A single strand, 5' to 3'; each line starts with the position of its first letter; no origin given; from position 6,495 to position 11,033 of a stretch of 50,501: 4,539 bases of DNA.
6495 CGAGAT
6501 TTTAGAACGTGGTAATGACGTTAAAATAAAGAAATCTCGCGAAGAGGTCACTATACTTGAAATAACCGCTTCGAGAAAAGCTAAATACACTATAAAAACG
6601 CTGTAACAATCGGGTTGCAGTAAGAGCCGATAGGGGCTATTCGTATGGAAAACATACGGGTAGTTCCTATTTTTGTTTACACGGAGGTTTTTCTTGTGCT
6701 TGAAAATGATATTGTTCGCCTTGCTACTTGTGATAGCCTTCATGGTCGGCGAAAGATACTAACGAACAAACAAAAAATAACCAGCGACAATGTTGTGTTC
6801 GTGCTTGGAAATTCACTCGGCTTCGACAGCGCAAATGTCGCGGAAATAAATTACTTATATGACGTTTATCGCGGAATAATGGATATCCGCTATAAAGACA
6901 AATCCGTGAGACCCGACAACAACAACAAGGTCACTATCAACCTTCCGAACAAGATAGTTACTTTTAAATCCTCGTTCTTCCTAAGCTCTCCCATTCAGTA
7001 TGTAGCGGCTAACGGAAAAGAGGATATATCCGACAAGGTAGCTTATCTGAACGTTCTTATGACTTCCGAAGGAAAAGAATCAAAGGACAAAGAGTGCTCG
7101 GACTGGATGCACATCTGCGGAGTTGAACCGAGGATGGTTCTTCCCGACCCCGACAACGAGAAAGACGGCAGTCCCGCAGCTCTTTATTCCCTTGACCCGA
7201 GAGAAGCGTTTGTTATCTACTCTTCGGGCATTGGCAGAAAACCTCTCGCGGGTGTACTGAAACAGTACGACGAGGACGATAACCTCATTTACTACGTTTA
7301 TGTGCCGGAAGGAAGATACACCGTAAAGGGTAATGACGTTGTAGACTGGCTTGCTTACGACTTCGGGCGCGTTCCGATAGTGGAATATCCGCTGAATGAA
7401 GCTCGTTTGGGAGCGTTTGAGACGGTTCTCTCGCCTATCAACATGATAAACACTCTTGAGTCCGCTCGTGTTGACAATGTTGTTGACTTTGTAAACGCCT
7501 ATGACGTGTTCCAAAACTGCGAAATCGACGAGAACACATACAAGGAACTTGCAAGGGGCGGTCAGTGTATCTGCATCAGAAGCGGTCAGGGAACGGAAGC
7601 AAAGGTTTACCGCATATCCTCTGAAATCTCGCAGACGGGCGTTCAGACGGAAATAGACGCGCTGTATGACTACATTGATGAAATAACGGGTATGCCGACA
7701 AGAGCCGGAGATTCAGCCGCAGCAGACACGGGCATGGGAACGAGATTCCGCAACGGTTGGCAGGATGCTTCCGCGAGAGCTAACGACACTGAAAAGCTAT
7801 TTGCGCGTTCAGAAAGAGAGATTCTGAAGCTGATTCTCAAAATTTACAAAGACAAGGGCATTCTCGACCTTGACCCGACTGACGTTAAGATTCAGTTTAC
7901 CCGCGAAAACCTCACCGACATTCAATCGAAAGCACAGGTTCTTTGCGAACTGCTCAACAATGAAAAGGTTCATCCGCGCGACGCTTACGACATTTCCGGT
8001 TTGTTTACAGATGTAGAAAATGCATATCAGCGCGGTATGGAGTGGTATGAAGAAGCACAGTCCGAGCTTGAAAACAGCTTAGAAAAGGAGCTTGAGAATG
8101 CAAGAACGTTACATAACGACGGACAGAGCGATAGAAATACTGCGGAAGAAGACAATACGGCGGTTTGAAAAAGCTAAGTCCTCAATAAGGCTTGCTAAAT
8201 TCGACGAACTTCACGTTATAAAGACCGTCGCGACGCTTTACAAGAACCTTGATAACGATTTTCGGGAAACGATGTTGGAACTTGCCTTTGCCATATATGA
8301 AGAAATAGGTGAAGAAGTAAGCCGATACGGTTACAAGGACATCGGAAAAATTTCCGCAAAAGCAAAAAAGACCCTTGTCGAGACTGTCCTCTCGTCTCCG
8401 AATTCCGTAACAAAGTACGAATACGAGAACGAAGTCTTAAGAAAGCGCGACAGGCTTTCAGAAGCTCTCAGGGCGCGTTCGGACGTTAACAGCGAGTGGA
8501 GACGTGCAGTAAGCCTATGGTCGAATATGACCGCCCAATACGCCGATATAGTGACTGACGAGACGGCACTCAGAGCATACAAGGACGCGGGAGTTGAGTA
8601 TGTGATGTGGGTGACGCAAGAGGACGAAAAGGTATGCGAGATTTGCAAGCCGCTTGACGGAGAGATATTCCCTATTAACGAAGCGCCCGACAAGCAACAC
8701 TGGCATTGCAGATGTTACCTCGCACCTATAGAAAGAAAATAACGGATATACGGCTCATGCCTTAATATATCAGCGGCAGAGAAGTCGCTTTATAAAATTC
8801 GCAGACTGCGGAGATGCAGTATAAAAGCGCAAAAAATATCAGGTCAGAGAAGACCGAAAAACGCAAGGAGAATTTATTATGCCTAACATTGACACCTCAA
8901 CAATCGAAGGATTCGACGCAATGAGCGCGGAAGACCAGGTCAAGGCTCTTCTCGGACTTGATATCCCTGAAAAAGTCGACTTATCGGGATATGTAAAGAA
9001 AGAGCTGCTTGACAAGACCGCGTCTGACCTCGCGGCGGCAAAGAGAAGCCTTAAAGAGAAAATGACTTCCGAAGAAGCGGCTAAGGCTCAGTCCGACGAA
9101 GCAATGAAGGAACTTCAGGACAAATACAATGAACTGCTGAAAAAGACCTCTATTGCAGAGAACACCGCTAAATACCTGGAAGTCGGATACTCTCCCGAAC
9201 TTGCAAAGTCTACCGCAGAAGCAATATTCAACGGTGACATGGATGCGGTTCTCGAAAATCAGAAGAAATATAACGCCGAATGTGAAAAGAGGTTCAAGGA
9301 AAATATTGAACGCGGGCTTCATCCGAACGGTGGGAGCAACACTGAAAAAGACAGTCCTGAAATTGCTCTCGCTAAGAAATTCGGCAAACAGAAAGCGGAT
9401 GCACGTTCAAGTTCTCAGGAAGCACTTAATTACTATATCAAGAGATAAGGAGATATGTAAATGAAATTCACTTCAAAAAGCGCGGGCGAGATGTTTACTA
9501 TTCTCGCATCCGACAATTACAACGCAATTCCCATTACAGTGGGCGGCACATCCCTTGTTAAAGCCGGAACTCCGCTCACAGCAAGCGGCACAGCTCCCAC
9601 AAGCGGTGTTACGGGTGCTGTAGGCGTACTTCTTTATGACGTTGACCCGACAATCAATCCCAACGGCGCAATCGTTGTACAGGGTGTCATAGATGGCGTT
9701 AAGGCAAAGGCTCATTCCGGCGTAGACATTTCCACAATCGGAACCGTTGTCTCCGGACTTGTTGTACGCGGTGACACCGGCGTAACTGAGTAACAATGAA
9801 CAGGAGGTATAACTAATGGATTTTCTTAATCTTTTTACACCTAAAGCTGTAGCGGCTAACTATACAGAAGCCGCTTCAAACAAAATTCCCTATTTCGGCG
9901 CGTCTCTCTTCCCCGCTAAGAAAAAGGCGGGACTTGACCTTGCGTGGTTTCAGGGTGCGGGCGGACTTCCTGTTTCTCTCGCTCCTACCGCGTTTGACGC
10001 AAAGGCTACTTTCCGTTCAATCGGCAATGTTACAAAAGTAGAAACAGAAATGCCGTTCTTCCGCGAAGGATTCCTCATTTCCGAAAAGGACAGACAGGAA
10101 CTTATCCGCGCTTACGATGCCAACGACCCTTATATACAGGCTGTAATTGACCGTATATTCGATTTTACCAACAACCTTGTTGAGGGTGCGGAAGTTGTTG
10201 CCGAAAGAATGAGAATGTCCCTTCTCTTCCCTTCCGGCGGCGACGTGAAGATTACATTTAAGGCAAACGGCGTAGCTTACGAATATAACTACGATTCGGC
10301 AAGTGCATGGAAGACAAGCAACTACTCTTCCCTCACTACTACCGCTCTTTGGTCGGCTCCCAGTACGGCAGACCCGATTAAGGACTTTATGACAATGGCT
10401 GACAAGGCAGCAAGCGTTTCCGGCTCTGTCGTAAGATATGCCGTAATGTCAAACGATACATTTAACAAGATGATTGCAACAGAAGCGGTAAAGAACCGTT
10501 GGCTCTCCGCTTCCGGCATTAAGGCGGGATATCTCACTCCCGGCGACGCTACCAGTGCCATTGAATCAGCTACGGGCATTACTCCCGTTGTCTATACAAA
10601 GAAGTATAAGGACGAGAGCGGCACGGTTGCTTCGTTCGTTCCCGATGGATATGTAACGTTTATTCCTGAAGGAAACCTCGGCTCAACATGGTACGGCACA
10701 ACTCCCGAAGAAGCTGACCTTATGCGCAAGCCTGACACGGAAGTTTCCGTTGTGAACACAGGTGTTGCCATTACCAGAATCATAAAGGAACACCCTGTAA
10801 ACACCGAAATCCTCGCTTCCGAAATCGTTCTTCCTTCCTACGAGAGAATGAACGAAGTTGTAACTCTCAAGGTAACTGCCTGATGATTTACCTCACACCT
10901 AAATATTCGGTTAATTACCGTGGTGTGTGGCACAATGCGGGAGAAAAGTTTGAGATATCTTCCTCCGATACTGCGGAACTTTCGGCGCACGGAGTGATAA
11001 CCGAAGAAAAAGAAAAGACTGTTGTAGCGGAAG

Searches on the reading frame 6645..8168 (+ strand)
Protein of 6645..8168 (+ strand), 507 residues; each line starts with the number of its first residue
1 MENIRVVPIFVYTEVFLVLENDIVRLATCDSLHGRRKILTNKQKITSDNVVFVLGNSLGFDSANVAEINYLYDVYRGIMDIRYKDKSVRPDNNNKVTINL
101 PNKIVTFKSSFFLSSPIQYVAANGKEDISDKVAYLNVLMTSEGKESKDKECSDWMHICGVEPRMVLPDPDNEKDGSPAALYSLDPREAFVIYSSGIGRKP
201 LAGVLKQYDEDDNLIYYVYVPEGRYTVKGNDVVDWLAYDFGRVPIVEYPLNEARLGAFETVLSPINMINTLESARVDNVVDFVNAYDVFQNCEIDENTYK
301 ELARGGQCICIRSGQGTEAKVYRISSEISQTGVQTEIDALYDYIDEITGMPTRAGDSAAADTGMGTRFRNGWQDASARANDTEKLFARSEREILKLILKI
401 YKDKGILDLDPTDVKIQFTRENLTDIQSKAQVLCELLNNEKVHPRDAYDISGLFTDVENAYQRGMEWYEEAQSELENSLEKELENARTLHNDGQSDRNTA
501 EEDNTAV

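Call 53: search_protein_families(library=pfam, proteins=[window:6645-8168:+], max_evalue=0.0001)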
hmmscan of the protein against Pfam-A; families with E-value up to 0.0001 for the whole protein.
window:6645-8168:+ (507 aa): 1 family
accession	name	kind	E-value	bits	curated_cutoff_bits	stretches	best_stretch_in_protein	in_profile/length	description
PF05133.19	SPP1_portal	-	2.9e-59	201.6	25.5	1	63-466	10-401/416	Phage portal protein, SPP1 Gp6-like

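Call 69: search_dna_similar(query=window:6645-8168:+, collection=phages, mode=protein, max_rows=12)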
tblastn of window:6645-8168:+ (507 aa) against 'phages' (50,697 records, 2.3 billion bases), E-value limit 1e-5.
Records with a match: 219; places in all: 219; records where one place covers at least 80% of the query: 9.
Best place of each record, by identity: <60% 219.
By first word of the organism name: Staphylococcus 69; Streptococcus 47; Clostridium 33; Lactococcus 18; Lactobacillus 14; Bacteriophage 9; Oenococcus 8; Brochothrix 4; Lacticaseibacillus 4; Enterococcus 3; and 6 more.
By host as written in the record: Staphylococcus aureus 30; Clostridium sporogenes ATCC-15579 30; - 25; Streptococcus thermophilus 15; Lactobacillus paracasei 9; Streptococcus thermophilus ST64987 8; Lactococcus lactis 7; Staphylococcus aureus RN4220 7; and 62 more.
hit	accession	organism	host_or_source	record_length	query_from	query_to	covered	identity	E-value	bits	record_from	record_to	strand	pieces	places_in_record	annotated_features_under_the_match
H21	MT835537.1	Bacteriophage sp.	human fecal samples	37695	31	472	87%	40.3%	3e-92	313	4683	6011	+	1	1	record has no annotation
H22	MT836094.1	Bacteriophage sp.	human fecal samples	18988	32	461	85%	36.4%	6e-70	248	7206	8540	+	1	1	record has no annotation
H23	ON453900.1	Clostridium phage Maintenon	[Clostridium] innocuum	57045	32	461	85%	35.4%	5e-61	222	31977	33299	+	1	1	portal protein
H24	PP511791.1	Dulem virus 39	Propithecus coquereli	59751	27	458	85%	32.8%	5e-56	207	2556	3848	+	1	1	portal protein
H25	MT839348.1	Bacteriophage sp.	human fecal samples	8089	30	462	85%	32.2%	8e-63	228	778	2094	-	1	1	record has no annotation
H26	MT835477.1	Bacteriophage sp.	human fecal samples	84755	6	472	92%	29.3%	2e-33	140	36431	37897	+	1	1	record has no annotation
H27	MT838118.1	Bacteriophage sp.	human fecal samples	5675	4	467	92%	29.1%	6e-52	196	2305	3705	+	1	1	record has no annotation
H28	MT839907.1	Bacteriophage sp.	human fecal samples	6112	31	472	87%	27.9%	2e-28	125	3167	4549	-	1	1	record has no annotation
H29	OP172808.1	Eggerthella phage EL753P1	Eggerthella lenta DA753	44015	34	470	86%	25.2%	1e-29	129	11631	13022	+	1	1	hypothetical protein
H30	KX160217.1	Lactococcus phage 98203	Lactococcus lactis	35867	65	455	77%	25.4%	6e-14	81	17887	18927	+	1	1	portal protein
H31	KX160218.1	Lactococcus phage 98204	Lactococcus lactis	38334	65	455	77%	24.6%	6e-14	81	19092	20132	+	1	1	portal protein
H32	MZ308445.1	Lactococcus phage CAP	Lactococcus lactis subsp. cremoris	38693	65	455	77%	24.3%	3e-15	85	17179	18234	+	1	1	portal protein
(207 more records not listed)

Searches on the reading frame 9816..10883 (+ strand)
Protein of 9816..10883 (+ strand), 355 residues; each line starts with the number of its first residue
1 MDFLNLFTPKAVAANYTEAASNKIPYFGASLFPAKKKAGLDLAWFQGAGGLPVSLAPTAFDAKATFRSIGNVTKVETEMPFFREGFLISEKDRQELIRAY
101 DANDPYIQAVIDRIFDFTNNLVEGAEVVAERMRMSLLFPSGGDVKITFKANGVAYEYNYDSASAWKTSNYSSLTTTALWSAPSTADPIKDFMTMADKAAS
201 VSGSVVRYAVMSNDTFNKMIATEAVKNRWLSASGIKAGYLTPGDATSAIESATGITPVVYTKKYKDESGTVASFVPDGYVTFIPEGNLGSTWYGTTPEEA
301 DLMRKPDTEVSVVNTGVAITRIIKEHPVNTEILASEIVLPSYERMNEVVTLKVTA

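Call 53: search_protein_families(library=pfam, proteins=[window:9816-10883:+], max_evalue=0.0001)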
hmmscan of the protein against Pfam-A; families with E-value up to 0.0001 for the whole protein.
window:9816-10883:+ (355 aa): 1 family
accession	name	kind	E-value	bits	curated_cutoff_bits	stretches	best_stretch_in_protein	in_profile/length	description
PF03864.22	Phage_cap_E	-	4.4e-43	148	22.9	1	19-353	7-329/329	Phage major capsid protein E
